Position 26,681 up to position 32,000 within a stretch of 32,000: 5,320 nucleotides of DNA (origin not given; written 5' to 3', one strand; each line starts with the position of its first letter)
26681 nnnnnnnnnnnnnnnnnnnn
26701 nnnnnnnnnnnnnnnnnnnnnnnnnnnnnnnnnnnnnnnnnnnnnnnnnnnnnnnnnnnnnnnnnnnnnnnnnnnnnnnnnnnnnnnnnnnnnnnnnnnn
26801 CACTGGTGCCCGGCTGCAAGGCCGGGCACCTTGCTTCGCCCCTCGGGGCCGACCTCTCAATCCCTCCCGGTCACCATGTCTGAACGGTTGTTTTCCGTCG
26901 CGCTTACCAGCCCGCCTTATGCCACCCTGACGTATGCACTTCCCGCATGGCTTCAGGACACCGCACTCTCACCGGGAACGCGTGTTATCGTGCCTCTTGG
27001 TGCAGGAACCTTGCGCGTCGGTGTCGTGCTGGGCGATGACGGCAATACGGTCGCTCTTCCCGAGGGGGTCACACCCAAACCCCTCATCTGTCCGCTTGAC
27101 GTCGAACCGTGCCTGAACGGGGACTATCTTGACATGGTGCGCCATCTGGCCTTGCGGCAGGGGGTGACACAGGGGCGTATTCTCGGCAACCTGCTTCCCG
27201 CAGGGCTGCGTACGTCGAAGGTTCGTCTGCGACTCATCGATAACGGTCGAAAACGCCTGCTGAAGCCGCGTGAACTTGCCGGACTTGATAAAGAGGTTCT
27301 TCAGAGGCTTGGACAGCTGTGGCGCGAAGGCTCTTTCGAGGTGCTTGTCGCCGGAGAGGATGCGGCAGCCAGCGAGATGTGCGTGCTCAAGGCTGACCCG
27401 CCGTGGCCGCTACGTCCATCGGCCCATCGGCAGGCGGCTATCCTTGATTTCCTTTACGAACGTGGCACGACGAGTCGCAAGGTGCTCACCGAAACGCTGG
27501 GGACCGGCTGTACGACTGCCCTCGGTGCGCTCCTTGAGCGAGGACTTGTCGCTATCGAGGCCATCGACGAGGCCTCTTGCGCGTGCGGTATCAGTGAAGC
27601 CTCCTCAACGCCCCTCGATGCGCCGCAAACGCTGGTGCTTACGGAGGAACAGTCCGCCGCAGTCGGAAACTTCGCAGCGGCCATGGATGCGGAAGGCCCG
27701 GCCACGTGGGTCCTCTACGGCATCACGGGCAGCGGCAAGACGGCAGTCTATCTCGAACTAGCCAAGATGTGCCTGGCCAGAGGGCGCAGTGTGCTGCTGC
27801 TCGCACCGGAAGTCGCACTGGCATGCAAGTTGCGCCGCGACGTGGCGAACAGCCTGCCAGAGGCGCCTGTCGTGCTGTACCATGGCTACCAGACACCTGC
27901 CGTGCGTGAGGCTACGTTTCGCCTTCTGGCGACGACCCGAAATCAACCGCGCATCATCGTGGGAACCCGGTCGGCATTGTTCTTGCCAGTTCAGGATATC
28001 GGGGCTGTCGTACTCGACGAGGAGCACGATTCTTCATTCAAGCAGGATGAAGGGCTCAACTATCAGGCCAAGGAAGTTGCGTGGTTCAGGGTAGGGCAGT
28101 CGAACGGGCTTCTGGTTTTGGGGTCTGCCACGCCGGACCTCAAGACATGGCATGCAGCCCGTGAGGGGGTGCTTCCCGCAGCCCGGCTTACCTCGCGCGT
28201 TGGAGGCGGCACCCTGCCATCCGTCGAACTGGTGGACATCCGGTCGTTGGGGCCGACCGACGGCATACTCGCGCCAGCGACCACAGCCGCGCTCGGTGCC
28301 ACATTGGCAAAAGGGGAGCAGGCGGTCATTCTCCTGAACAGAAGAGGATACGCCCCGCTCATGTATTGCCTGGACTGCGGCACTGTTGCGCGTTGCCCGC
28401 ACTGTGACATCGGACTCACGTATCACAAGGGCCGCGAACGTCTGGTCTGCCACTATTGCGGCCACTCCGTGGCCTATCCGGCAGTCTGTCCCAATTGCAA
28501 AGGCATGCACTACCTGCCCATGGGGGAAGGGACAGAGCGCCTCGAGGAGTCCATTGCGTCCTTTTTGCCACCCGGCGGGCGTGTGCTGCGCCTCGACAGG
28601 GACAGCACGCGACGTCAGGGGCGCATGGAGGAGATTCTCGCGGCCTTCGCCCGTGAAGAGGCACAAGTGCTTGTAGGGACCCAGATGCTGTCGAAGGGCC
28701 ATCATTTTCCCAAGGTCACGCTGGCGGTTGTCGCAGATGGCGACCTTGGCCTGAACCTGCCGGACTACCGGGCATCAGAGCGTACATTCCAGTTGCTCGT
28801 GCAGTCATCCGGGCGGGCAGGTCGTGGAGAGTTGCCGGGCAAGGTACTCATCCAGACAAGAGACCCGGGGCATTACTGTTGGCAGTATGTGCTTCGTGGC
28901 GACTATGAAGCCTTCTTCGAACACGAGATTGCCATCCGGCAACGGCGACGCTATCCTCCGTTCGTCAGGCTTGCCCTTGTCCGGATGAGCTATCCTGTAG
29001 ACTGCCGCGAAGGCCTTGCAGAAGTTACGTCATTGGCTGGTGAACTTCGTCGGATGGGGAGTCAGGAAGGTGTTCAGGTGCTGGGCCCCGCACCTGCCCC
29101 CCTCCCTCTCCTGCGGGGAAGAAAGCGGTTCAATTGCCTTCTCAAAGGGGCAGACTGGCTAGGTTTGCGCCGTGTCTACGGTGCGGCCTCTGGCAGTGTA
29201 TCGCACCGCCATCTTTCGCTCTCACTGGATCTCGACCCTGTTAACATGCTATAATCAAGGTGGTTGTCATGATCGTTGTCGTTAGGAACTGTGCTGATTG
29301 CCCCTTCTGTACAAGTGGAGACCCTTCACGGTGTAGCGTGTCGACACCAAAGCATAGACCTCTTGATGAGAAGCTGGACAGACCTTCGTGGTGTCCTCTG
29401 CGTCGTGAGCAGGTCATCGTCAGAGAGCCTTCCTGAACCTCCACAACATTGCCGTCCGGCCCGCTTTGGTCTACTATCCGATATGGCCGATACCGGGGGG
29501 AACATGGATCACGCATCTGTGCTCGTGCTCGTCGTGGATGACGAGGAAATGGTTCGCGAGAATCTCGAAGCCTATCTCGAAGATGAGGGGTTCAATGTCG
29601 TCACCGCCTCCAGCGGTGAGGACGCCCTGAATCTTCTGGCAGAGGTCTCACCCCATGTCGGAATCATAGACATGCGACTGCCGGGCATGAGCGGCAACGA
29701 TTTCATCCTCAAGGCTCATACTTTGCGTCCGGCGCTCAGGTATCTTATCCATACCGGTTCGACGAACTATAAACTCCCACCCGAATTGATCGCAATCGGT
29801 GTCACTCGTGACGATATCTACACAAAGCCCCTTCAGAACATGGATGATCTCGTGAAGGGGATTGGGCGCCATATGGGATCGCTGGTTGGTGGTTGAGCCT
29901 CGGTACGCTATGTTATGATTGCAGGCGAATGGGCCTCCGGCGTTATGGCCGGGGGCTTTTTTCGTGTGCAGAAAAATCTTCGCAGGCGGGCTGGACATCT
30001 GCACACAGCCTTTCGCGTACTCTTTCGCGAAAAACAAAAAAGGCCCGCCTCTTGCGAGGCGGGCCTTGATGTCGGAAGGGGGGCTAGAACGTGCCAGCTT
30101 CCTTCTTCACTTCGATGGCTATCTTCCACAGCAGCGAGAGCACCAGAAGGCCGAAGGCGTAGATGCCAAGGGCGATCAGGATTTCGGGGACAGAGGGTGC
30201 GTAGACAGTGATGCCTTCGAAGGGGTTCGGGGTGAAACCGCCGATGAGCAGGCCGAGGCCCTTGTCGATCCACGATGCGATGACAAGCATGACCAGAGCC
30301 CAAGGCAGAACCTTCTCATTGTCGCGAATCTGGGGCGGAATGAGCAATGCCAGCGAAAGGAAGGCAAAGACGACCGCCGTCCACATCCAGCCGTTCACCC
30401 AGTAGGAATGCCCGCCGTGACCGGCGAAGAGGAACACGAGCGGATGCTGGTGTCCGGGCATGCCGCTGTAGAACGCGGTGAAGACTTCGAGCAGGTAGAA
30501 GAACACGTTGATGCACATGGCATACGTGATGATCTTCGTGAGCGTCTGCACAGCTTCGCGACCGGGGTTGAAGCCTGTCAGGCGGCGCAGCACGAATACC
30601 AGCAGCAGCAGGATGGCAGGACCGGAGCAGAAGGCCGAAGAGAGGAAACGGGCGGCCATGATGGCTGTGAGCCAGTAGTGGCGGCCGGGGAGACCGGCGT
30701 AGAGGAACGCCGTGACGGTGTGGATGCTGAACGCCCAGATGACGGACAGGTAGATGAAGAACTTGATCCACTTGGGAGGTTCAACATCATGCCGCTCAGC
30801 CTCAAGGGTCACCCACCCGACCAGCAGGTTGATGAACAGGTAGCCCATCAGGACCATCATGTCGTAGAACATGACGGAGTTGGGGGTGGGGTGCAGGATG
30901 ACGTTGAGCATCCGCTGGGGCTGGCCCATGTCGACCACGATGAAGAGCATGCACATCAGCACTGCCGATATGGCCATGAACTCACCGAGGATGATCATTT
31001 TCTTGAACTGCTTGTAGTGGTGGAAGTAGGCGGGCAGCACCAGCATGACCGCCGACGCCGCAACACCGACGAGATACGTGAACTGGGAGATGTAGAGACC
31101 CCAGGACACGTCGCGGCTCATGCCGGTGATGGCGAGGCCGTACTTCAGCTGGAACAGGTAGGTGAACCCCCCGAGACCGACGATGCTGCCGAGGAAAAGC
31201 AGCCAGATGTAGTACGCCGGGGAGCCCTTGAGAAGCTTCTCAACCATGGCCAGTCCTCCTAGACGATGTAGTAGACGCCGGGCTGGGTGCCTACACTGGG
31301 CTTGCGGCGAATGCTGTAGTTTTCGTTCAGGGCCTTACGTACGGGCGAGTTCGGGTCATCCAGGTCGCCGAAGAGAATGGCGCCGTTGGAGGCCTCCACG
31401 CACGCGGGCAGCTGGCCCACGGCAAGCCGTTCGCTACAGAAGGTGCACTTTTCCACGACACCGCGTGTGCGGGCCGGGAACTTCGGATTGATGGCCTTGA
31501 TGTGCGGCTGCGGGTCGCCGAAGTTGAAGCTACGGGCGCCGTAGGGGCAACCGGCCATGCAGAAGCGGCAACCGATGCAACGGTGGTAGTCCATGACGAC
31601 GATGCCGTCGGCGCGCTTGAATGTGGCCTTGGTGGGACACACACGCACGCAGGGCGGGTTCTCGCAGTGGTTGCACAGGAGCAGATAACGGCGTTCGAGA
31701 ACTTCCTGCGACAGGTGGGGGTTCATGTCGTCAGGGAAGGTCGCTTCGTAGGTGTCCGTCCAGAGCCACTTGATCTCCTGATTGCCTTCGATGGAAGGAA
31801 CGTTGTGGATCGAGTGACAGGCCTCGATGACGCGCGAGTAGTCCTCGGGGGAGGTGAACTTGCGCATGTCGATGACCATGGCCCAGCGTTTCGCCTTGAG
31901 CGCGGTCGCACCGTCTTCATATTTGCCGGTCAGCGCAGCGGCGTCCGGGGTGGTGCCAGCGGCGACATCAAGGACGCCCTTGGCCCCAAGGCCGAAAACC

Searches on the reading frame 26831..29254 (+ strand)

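Call 68: search_protein_families(library=pfam, proteins=[window:26831-29254:+], max_evalue=0.001)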
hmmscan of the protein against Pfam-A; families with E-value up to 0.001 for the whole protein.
window:26831-29254:+ (807 aa): 7 families
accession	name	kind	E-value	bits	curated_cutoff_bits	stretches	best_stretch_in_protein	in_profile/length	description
PF18319.7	Zn_ribbon_PriA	-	1.8e-11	44.2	26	1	522-546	1-25/27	PriA DNA helicase Cys-rich region (CRR) domain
PF00270.35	DEAD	-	7.4e-11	42.5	26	1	294-438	18-162/167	DEAD/DEAH box helicase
PF18074.6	PriA_C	-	1.8e-09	38.7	26.9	1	710-803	1-95/95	Primosomal protein N C-terminal domain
PF04851.21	ResIII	-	3.4e-09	37.3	22.5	1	269-435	3-162/164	Type III restriction enzyme, res subunit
PF00271.37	Helicase_C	-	3e-08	34.3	23.5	1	582-665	39-108/110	Helicase conserved C-terminal domain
PF17764.6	PriA_3primeBD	-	5.1e-08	33.1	22.7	1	23-123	2-96/96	3'DNA-binding domain (3'BD)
PF13604.12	AAA_30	-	0.00019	21.6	27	1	270-338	2-66/191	AAA domain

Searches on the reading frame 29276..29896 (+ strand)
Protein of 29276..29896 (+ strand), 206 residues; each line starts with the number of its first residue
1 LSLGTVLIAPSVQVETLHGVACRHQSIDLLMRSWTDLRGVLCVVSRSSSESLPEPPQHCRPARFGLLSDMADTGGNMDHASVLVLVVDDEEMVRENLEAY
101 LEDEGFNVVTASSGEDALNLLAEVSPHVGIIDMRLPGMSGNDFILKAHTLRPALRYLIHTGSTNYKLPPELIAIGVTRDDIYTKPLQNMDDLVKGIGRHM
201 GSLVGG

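Call 68: search_protein_families(library=pfam, proteins=[window:29276-29896:+], max_evalue=0.001)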
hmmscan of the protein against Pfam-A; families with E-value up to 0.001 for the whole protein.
window:29276-29896:+ (206 aa): 2 families
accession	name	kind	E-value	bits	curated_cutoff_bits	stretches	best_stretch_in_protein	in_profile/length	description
PF00072.30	Response_reg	-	2.4e-17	63.5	30.2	1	84-193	1-107/111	Response regulator receiver domain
PF20161.5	VpsR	-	3e-05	24.2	23.7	1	80-143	11-69/121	VpsR domain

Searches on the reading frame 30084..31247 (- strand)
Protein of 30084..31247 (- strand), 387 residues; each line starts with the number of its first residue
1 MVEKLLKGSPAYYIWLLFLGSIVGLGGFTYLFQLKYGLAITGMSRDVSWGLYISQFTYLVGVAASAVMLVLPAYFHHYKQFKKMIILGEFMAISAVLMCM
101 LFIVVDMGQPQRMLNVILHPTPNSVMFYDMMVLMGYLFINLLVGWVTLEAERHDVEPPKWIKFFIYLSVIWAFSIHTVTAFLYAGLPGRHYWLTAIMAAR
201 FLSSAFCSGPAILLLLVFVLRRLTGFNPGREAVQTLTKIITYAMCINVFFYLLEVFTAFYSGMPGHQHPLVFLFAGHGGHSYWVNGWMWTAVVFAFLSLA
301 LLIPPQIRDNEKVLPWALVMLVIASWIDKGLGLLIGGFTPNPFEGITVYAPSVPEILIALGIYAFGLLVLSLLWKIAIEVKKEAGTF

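Call 68: search_protein_families(library=pfam, proteins=[window:30084-31247:-], max_evalue=0.001)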
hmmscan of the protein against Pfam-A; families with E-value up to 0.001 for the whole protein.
window:30084-31247:- (387 aa): 1 family
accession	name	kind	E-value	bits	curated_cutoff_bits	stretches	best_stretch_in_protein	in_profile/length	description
PF03916.19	NrfD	-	3.9e-33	115.9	25.8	1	41-317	3-288/313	Polysulphide reductase, NrfD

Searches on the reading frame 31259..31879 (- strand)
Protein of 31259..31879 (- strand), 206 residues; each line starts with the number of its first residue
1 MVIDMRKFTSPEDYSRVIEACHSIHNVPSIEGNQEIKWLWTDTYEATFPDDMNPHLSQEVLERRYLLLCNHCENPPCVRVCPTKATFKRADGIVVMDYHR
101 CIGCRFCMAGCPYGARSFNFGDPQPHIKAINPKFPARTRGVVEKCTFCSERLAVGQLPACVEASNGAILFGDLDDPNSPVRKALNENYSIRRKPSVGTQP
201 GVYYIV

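Call 68: search_protein_families(library=pfam, proteins=[window:31259-31879:-], max_evalue=0.001)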
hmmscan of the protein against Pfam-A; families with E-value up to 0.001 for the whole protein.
window:31259-31879:- (206 aa): 10 families
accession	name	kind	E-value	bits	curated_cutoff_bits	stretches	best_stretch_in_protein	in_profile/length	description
PF13247.11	Fer4_11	-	1.1e-19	70.8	26.2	2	68-117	9-60/100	4Fe-4S dicluster domain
PF12838.12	Fer4_7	-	2.8e-08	34.5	27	2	69-115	2-52/52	4Fe-4S dicluster domain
PF13237.11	Fer4_10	-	5.8e-08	33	25.5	2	94-163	2-51/53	4Fe-4S dicluster domain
PF12837.12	Fer4_6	-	8.6e-08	32.2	25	1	93-115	1-23/24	4Fe-4S binding domain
PF13187.11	Fer4_9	-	5.1e-06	26.9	27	1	69-115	2-51/52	4Fe-4S dicluster domain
PF13534.11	Fer4_17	-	1.6e-05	25.8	22.2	0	100-149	1-50/61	4Fe-4S dicluster domain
PF13183.11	Fer4_8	-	3e-05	24.9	27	0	99-148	3-57/68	4Fe-4S dicluster domain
PF00037.32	Fer4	-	3.2e-05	24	21.1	1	95-116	2-23/24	4Fe-4S binding domain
PF25160.1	LdpA_Fe-S-bd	-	0.00068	19.8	27.6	1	72-114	5-41/49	LdpA Fe-S cluster-binding domain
PF12797.12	Fer4_2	-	0.00077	19.7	24.5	1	93-113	2-22/22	4Fe-4S binding domain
